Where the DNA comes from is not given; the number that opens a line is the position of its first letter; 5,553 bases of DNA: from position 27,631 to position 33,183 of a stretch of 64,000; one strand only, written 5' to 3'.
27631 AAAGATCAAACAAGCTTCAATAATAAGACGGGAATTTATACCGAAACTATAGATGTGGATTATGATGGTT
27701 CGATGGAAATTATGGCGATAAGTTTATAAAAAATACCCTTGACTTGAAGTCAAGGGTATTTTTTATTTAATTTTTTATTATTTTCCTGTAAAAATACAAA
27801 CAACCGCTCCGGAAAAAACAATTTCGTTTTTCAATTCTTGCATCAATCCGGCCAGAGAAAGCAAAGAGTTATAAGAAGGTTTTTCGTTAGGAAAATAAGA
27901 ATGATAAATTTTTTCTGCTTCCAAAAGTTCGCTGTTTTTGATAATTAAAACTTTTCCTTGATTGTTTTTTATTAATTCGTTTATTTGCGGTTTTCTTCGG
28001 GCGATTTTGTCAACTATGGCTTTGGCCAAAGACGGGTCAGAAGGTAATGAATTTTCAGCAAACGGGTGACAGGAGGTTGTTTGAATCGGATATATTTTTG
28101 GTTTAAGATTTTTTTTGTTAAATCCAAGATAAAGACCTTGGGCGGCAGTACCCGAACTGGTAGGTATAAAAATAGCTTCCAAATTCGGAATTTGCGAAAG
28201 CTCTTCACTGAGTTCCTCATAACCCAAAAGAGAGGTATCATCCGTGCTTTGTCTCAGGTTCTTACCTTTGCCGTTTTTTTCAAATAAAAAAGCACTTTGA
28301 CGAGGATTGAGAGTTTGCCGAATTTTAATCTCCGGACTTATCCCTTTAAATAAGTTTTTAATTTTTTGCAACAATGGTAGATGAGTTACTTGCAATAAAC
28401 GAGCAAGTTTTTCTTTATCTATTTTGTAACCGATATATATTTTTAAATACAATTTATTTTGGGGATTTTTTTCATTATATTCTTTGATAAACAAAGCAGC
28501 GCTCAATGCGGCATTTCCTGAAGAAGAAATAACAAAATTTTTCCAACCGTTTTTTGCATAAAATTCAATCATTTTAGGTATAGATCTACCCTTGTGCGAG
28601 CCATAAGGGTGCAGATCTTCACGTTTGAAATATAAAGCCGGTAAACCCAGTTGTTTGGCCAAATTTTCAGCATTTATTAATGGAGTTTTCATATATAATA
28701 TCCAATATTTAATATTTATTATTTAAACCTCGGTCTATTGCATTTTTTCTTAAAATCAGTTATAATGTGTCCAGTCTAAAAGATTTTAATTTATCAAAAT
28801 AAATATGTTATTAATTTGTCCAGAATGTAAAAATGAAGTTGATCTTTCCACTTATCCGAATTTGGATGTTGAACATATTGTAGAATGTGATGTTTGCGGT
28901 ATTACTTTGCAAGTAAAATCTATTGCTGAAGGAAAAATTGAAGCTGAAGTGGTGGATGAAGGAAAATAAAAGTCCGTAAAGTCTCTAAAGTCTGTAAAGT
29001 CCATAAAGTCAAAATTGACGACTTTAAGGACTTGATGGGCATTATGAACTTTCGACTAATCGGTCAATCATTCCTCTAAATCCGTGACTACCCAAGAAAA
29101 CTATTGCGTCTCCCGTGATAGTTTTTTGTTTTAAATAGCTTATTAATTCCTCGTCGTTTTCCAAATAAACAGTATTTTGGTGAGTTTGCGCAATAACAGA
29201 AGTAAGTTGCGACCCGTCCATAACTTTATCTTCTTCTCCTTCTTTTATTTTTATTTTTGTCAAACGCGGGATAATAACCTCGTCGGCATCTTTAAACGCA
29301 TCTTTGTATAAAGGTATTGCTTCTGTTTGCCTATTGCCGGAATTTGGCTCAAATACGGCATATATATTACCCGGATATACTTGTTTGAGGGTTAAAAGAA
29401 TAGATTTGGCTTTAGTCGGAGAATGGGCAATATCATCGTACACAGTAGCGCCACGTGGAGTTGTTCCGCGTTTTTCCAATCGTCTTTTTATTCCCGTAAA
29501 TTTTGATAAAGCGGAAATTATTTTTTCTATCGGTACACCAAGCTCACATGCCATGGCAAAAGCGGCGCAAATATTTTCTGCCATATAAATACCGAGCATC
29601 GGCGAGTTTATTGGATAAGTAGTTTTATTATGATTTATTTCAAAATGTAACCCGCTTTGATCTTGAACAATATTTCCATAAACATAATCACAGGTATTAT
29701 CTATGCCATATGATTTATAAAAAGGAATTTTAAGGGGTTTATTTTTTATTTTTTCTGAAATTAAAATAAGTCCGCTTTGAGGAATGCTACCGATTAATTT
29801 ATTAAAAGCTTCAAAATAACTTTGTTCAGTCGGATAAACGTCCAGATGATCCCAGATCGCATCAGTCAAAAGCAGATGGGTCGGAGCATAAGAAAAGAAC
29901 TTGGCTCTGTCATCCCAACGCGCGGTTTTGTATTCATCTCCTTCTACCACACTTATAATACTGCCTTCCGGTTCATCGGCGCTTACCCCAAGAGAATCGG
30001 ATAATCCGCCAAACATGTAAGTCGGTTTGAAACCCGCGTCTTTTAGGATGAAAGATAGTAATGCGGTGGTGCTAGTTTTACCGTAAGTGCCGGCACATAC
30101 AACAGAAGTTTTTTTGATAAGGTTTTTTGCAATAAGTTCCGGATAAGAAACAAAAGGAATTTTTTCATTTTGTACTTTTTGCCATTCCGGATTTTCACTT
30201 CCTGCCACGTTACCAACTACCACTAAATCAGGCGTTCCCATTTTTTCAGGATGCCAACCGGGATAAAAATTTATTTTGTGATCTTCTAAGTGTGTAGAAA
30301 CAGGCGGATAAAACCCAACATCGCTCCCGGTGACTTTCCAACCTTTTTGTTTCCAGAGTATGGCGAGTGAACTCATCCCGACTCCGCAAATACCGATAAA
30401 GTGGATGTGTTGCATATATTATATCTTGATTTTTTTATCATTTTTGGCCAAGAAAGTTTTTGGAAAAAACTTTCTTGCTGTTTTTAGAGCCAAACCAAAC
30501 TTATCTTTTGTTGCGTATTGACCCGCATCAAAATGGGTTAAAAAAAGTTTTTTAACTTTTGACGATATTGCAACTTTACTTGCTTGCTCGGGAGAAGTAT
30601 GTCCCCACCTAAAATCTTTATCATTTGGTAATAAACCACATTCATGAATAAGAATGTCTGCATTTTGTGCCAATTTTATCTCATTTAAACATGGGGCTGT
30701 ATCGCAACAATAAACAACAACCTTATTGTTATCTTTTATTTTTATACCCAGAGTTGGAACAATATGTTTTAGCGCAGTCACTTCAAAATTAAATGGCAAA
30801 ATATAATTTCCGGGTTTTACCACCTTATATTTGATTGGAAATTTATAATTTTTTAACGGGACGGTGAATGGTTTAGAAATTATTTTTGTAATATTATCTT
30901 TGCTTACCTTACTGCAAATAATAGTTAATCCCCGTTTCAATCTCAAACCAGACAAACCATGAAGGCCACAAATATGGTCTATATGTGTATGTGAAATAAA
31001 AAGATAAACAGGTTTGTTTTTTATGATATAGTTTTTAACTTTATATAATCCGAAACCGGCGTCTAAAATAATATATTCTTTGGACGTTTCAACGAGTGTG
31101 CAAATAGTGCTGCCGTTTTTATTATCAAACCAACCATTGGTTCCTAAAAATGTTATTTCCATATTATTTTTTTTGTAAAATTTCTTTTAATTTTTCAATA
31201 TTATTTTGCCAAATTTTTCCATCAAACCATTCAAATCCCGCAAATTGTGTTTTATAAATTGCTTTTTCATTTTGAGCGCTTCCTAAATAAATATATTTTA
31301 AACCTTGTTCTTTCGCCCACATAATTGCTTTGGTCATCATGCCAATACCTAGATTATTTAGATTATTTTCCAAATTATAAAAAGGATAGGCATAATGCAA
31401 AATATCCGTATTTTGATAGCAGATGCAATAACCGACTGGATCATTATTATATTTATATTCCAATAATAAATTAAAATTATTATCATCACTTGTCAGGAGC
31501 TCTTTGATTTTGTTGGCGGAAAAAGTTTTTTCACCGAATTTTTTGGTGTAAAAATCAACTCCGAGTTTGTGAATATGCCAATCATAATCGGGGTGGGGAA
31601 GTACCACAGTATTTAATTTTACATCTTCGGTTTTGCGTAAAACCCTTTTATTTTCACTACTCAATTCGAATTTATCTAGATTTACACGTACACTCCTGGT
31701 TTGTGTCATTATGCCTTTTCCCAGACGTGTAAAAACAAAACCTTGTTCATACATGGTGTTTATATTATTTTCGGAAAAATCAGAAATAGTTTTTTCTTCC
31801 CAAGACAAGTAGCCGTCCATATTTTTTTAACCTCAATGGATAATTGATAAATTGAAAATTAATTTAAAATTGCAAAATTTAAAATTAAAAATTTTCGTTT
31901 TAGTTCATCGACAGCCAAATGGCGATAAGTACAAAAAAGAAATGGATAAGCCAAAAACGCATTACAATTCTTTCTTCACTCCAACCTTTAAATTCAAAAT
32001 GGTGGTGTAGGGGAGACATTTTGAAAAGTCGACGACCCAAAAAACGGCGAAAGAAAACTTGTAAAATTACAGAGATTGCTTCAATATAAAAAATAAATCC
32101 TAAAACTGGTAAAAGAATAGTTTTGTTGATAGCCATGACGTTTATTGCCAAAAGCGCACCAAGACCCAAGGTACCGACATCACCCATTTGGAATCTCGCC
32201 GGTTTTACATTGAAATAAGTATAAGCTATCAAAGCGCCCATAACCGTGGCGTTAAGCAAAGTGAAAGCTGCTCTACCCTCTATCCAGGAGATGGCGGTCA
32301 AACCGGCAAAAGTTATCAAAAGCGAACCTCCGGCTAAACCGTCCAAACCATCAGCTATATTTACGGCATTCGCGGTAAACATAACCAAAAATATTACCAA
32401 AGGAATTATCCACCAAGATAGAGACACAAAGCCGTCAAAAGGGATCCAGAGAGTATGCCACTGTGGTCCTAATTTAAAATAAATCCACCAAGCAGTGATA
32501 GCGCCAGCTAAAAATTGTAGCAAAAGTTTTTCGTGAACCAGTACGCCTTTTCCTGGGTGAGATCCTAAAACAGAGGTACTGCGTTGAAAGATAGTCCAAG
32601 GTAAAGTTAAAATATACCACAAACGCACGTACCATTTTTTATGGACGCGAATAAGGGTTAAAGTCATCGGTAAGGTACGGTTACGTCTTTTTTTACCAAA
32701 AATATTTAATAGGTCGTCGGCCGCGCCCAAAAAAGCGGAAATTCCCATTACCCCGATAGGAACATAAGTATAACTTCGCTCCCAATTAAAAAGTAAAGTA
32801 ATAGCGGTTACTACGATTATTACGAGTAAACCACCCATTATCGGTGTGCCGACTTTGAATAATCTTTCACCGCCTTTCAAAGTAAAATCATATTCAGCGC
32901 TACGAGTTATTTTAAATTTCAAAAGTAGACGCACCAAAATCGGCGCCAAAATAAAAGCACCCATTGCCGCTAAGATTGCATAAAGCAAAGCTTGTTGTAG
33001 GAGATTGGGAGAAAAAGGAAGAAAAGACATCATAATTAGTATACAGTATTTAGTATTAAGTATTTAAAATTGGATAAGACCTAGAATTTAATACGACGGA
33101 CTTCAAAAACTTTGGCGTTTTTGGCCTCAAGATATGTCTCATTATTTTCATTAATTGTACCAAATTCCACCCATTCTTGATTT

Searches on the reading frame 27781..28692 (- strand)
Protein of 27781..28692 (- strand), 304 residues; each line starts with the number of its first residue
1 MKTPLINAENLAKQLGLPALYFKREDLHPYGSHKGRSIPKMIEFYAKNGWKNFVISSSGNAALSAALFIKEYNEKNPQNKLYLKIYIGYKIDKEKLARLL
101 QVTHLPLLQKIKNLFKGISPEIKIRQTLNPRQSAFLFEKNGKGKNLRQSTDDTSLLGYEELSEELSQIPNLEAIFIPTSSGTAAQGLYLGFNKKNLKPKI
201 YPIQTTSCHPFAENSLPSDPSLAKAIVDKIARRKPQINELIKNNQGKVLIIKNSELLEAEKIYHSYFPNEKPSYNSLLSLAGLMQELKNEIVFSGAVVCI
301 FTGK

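Call 66: search_protein_families(library=pfam, proteins=[window:27781-28692:-], max_evalue=0.0001)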
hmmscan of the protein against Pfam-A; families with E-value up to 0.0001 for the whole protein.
window:27781-28692:- (304 aa): 1 family
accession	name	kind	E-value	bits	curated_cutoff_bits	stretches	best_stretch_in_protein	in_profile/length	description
PF00291.31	PALP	-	4e-28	99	35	2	2-68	7-73/295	Pyridoxal-phosphate dependent enzyme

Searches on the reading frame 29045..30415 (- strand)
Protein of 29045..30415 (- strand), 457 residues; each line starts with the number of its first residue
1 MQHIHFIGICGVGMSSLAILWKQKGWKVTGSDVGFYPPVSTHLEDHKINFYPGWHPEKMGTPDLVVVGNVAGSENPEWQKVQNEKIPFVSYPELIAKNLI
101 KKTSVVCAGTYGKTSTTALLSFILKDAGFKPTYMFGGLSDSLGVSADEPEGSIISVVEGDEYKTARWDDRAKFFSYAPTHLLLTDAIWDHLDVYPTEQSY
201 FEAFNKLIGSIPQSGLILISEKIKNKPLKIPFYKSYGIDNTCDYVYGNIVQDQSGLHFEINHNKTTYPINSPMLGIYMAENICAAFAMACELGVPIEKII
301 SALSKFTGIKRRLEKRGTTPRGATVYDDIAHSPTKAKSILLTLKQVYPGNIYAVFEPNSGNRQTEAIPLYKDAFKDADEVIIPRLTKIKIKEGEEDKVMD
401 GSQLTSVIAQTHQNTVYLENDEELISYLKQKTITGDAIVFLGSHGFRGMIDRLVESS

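Call 66: search_protein_families(library=pfam, proteins=[window:29045-30415:-], max_evalue=0.0001)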
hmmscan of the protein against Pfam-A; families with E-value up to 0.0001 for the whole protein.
window:29045-30415:- (457 aa): 3 families
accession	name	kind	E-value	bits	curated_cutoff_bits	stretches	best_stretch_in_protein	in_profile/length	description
PF01225.30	Mur_ligase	-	5.4e-17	62.4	21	1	3-98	1-90/95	Mur ligase family, catalytic domain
PF08245.18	Mur_ligase_M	-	6.9e-15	56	24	1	108-289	2-200/200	Mur ligase middle domain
PF02875.26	Mur_ligase_C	-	1.9e-13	51.8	28.4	1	311-444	1-127/127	Mur ligase, glutamate ligase domain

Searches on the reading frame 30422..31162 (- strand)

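Call 66: search_protein_families(library=pfam, proteins=[window:30422-31162:-], max_evalue=0.0001)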
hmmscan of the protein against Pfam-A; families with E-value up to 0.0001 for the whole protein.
window:30422-31162:- (247 aa): 2 families
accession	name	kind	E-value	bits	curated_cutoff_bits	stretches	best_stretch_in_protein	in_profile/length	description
PF12706.13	Lactamase_B_2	-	7.2e-17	62.1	27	1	31-211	3-200/200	Beta-lactamase superfamily domain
PF00753.33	Lactamase_B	-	4.4e-08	33.7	22.7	1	21-71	8-64/196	Metallo-beta-lactamase superfamily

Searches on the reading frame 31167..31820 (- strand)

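Call 66: search_protein_families(library=pfam, proteins=[window:31167-31820:-], max_evalue=0.0001)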
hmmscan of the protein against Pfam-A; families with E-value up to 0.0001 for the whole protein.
window:31167-31820:- (218 aa): 1 family
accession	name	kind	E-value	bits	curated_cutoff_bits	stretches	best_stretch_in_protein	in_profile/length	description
PF04377.21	ATE_C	-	4e-07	31.1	25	1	115-198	35-120/122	Arginine-tRNA-protein transferase, C terminus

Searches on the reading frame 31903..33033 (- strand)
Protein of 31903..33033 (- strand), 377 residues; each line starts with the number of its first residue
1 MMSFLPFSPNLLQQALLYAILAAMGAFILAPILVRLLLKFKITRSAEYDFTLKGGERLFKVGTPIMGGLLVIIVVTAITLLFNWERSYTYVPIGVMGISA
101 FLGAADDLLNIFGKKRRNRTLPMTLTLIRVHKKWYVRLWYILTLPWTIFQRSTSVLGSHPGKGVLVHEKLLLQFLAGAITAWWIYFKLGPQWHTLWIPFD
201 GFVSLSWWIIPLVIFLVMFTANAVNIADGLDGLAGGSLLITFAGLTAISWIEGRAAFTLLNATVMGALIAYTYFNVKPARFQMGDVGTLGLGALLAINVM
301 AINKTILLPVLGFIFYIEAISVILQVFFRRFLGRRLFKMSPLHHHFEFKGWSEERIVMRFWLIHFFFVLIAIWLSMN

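Call 66: search_protein_families(library=pfam, proteins=[window:31903-33033:-], max_evalue=0.0001)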
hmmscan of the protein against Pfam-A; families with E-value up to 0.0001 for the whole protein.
window:31903-33033:- (377 aa): 1 family
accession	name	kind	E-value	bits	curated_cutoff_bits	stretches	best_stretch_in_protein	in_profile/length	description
PF00953.26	Glycos_transf_4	-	1.8e-25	90.2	27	1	168-301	27-158/160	Glycosyl transferase family 4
